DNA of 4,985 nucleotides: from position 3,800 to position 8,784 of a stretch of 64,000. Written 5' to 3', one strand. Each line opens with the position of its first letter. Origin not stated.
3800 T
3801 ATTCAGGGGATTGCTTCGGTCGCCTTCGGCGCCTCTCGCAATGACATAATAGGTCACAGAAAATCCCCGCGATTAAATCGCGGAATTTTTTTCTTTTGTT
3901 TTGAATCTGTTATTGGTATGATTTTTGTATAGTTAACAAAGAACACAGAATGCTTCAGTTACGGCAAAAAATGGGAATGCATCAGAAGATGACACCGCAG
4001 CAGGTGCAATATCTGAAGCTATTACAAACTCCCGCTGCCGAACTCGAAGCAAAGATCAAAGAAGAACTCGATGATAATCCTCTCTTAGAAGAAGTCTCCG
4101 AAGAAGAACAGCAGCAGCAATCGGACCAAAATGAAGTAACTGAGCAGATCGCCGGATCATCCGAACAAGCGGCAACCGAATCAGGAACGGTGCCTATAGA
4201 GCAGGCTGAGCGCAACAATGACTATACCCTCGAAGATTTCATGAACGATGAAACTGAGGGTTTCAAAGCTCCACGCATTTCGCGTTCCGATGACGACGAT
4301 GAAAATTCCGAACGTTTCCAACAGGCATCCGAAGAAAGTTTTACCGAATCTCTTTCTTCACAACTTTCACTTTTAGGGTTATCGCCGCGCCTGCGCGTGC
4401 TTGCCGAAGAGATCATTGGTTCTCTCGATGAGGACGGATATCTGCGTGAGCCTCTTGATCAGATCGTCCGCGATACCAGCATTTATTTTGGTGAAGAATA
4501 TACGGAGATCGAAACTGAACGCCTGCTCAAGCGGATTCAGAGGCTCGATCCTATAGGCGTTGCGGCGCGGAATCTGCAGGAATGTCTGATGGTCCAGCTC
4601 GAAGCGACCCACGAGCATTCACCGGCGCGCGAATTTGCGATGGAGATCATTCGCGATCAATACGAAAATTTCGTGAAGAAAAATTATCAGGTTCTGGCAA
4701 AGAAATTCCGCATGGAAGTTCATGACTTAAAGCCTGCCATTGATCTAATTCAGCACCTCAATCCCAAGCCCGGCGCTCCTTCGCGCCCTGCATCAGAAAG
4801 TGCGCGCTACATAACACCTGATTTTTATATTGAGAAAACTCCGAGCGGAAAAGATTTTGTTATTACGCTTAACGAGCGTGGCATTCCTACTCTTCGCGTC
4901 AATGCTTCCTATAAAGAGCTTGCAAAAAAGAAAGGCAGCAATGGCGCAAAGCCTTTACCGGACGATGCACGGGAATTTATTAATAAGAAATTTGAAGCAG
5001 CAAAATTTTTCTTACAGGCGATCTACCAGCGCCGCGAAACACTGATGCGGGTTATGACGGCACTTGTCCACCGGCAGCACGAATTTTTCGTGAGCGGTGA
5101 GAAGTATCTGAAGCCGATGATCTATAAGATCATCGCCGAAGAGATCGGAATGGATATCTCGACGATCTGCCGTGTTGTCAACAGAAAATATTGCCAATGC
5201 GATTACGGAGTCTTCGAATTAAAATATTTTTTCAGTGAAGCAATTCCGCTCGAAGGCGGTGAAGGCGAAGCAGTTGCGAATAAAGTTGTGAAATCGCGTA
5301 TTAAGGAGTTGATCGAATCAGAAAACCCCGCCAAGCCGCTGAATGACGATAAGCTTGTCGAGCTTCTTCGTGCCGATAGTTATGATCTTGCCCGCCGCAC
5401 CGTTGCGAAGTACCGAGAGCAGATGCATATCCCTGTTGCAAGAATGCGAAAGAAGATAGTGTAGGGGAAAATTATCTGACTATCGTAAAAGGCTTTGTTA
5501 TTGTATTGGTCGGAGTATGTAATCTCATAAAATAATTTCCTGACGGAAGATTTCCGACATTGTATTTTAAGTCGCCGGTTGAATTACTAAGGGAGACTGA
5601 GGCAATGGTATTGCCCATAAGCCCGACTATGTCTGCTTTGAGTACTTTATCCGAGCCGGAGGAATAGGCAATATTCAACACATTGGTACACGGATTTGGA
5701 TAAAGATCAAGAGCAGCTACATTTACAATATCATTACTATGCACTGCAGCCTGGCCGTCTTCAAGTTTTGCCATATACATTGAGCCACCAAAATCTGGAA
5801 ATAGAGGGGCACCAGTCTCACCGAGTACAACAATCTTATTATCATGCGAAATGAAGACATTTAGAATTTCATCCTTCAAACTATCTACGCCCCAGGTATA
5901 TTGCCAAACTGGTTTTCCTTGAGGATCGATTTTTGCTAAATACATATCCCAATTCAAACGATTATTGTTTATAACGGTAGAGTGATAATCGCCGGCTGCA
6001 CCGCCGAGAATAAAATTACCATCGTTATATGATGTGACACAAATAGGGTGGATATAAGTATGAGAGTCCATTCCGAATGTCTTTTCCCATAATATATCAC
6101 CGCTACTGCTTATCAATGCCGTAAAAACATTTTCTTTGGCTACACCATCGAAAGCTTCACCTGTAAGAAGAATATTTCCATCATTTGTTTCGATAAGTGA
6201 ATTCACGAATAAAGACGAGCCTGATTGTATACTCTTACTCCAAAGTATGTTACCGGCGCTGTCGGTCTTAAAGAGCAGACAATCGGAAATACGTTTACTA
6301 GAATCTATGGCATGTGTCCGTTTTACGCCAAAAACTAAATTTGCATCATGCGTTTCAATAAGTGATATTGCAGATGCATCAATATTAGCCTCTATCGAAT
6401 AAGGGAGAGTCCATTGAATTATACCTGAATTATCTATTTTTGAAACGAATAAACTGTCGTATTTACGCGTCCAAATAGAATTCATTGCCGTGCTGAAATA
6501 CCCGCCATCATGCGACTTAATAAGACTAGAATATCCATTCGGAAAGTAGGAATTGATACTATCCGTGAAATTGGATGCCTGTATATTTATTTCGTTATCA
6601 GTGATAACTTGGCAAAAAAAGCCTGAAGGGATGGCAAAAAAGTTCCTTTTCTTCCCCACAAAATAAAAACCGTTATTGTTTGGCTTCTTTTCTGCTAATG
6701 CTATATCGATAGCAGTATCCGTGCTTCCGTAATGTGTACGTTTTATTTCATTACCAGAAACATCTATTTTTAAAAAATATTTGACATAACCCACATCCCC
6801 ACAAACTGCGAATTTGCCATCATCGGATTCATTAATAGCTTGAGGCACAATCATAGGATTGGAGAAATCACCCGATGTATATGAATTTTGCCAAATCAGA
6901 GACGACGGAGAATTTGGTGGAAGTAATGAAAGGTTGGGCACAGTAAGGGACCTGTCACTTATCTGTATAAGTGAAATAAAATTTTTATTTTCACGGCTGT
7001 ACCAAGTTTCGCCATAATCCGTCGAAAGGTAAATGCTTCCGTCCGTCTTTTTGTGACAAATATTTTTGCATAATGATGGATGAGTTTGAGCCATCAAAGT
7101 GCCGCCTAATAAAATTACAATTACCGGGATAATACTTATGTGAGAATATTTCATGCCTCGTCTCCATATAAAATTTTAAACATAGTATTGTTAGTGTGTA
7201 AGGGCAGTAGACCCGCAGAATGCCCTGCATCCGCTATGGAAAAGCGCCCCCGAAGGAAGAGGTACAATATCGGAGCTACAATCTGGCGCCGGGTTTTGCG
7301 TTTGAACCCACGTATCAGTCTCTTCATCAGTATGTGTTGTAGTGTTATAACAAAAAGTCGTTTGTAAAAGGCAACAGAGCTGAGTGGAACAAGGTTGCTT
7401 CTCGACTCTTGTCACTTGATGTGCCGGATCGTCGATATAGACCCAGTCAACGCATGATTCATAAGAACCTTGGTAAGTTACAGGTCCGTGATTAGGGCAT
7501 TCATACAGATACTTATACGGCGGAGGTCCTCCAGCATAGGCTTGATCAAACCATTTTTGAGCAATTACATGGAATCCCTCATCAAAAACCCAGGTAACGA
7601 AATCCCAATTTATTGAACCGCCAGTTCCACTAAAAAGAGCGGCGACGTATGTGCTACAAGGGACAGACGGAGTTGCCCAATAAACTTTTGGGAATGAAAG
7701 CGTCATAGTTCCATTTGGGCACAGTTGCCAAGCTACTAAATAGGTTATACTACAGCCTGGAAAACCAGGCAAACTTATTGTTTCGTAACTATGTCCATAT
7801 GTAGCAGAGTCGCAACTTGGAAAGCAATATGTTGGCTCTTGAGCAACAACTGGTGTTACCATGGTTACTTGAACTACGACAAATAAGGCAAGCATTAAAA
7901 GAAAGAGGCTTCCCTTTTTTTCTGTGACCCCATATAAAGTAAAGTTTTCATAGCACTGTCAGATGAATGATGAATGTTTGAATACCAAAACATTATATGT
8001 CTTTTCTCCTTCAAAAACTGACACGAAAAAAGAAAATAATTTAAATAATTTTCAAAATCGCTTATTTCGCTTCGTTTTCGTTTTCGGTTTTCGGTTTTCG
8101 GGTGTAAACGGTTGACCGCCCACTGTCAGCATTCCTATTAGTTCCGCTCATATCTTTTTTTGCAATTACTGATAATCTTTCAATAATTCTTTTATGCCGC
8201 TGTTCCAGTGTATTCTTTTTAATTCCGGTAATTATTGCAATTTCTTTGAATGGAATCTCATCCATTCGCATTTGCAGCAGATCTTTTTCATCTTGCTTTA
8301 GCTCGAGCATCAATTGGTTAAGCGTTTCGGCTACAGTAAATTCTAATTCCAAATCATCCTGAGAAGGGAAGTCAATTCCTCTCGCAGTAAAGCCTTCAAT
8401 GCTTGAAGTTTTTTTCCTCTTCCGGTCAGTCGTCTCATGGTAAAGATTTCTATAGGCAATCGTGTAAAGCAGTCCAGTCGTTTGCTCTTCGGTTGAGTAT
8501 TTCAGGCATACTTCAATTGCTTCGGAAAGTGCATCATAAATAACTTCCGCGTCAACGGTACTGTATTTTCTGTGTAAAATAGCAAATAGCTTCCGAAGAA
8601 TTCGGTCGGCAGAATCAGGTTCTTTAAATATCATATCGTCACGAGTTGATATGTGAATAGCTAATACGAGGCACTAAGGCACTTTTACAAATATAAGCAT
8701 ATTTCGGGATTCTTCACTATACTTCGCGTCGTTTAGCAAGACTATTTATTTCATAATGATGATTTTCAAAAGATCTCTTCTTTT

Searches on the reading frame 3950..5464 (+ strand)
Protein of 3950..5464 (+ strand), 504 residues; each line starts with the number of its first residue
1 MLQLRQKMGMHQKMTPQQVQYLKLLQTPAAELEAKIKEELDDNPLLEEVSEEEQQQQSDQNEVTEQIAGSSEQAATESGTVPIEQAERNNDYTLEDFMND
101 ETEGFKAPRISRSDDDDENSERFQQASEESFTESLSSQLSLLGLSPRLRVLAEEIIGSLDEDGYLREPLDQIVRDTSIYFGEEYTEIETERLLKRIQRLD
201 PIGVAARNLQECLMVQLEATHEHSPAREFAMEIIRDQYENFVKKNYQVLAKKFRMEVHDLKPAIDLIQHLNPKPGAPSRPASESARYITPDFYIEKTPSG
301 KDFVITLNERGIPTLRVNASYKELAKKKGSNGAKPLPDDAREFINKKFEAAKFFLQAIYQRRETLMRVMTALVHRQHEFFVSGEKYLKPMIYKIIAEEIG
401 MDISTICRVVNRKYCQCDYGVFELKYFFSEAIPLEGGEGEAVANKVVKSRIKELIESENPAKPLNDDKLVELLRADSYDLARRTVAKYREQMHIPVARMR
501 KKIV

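Call 78: search_protein_families(library=pfam, proteins=[window:3950-5464:+], max_evalue=0.0001)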
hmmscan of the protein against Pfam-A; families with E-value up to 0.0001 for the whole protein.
window:3950-5464:+ (504 aa): 3 families
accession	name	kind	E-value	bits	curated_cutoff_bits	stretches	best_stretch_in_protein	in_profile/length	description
PF04963.19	Sigma54_CBD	-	1e-54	185.6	22.9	1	125-321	6-185/185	Sigma-54 factor, core binding domain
PF04552.19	Sigma54_DBD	-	2.9e-52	177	22.8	1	342-502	2-160/160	Sigma-54, DNA binding domain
PF00309.25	Sigma54_AID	-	1.3e-15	57.4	23.8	1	4-48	2-46/46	Sigma-54 factor, Activator interacting domain (AID)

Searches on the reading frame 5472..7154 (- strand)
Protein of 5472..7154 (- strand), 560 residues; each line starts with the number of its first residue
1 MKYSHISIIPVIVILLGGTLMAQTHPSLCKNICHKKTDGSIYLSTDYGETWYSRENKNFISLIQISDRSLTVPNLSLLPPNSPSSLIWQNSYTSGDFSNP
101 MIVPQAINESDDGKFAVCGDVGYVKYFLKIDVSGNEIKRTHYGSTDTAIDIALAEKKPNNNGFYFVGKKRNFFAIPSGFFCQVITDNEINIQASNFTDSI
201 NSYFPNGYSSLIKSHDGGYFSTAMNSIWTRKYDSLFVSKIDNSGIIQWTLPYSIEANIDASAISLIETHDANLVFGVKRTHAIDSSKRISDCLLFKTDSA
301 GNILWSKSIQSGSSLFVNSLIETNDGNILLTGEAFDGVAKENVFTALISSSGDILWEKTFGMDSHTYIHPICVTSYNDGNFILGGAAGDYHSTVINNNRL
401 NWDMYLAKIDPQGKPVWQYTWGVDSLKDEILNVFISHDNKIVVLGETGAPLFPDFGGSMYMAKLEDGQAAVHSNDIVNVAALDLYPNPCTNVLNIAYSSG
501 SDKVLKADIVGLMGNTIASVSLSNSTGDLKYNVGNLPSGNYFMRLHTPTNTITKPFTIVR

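Call 78: search_protein_families(library=pfam, proteins=[window:5472-7154:-], max_evalue=0.0001)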
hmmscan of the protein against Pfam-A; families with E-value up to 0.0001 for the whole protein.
window:5472-7154:- (560 aa): 2 families
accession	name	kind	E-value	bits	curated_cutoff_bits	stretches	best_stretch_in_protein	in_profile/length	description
PF18962.6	Por_Secre_tail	-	2.5e-10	40.9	27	1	484-556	1-73/75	Secretion system C-terminal sorting domain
PF05935.17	Arylsulfotrans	-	3.4e-05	23.5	24.2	0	238-336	31-113/374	Arylsulfotransferase (ASST)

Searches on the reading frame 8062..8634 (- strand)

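Call 78: search_protein_families(library=pfam, proteins=[window:8062-8634:-], max_evalue=0.0001)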
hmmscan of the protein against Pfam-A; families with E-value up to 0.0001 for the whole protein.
window:8062-8634:- (190 aa): 1 family
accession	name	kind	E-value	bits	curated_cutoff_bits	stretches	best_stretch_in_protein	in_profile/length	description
PF08281.18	Sigma70_r4_2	-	5.1e-06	26.5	25.7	1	105-154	4-54/54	Sigma-70, region 4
